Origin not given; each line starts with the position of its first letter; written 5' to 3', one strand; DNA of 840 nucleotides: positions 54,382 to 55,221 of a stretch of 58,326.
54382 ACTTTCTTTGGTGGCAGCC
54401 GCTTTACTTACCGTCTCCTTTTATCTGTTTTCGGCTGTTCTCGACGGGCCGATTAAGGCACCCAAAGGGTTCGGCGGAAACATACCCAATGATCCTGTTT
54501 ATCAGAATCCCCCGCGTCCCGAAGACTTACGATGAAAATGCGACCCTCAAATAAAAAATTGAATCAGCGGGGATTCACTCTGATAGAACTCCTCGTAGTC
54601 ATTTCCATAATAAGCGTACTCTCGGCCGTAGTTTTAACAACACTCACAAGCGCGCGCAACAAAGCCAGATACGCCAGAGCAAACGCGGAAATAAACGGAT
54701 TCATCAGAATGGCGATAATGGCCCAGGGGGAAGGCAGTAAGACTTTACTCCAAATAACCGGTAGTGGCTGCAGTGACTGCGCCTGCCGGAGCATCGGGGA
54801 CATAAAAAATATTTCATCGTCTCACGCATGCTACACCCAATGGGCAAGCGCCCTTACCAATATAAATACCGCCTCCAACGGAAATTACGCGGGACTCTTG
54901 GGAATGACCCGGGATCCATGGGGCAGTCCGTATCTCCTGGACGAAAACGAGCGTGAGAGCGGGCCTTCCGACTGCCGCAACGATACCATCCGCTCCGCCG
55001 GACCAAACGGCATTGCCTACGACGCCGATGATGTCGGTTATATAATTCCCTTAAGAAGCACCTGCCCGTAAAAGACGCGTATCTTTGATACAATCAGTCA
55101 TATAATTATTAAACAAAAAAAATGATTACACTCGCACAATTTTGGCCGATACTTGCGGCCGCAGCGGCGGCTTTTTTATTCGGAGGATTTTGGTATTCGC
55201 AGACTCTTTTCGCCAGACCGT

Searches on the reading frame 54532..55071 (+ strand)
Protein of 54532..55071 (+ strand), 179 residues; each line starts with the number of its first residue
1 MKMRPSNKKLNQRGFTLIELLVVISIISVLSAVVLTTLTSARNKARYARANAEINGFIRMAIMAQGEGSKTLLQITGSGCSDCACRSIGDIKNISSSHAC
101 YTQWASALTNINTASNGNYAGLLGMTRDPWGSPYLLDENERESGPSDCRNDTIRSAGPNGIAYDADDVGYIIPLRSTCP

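Call 46: search_protein_families(library=pfam, proteins=[window:54532-55071:+], max_evalue=0.001)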
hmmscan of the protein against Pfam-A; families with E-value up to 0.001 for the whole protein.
window:54532-55071:+ (179 aa): 1 family
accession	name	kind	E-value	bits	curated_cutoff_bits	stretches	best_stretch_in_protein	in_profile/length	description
PF07963.17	N_methyl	-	6.4e-10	38.6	21.2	1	11-35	3-27/27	Prokaryotic N-terminal methylation motif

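Call 104: search_protein_families(library=ncbifam, proteins=[window:54532-55068:+], max_evalue=0.01)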
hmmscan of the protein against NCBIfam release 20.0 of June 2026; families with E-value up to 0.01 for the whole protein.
window:54532-55068:+ (179 aa): 15 families
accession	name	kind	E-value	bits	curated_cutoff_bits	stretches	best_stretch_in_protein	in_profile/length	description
TIGR01710.1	typeII_sec_gspG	equivalog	9.6e-11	41.9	88.85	1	13-56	1-44/134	type II secretion system major pseudopilin GspG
TIGR01708.2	typeII_sec_gspH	equivalog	1.1e-09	38.5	80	1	12-79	1-69/169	type II secretion system minor pseudopilin GspH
TIGR02532.1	IV_pilin_GFxxxE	domain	2.5e-09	36.6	16.3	1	12-35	1-24/24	prepilin-type N-terminal cleavage/methylation domain-containing protein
NF041013.1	T4P_ComGE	equivalog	9.6e-08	32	49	1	11-65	2-56/83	competence type IV pilus minor pilin ComGE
NF007800.0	PRK10506.1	equivalog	1.6e-07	31.3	158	1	10-88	6-85/163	prepilin peptidase-dependent protein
NF007862.0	PRK10574.1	equivalog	3e-07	30.7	138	1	11-40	3-32/145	prepilin peptidase-dependent pilin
NF041775.1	typeIV_PilA_Myxo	equivalog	1.2e-05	25.4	400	1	3-51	1-51/214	type IV pilin protein PilA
NF040999.1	pilin_ComGC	equivalog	1.3e-05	25.3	75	1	13-46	2-35/84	competence type IV pilus major pilin ComGC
TIGR02596.1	TIGR02596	subfamily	4.3e-05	23.7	70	1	15-63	1-49/196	Verru_Chthon cassette protein D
TIGR02599.1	TIGR02599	subfamily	0.00013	21.4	256.5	1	14-53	1-40/361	Verru_Chthon cassette protein C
NF040982.1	ComGD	equivalog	0.00018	22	70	1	12-41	1-29/139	competence type IV pilus minor pilin ComGD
NF041002.1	pilin_ComGF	equivalog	0.00089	19.5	80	1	12-50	1-39/139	competence type IV pilus minor pilin ComGF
NF047828.1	T3SSXpsI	equivalog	0.0026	17.8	150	1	12-55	1-44/132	type II secretion system protein XpsI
TIGR01707.1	gspI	equivalog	0.0029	18.1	44.35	1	14-47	1-34/101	type II secretion system minor pseudopilin GspI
NF007848.0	PRK10557.1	equivalog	0.008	15.5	120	1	7-56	5-54/192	prepilin peptidase-dependent protein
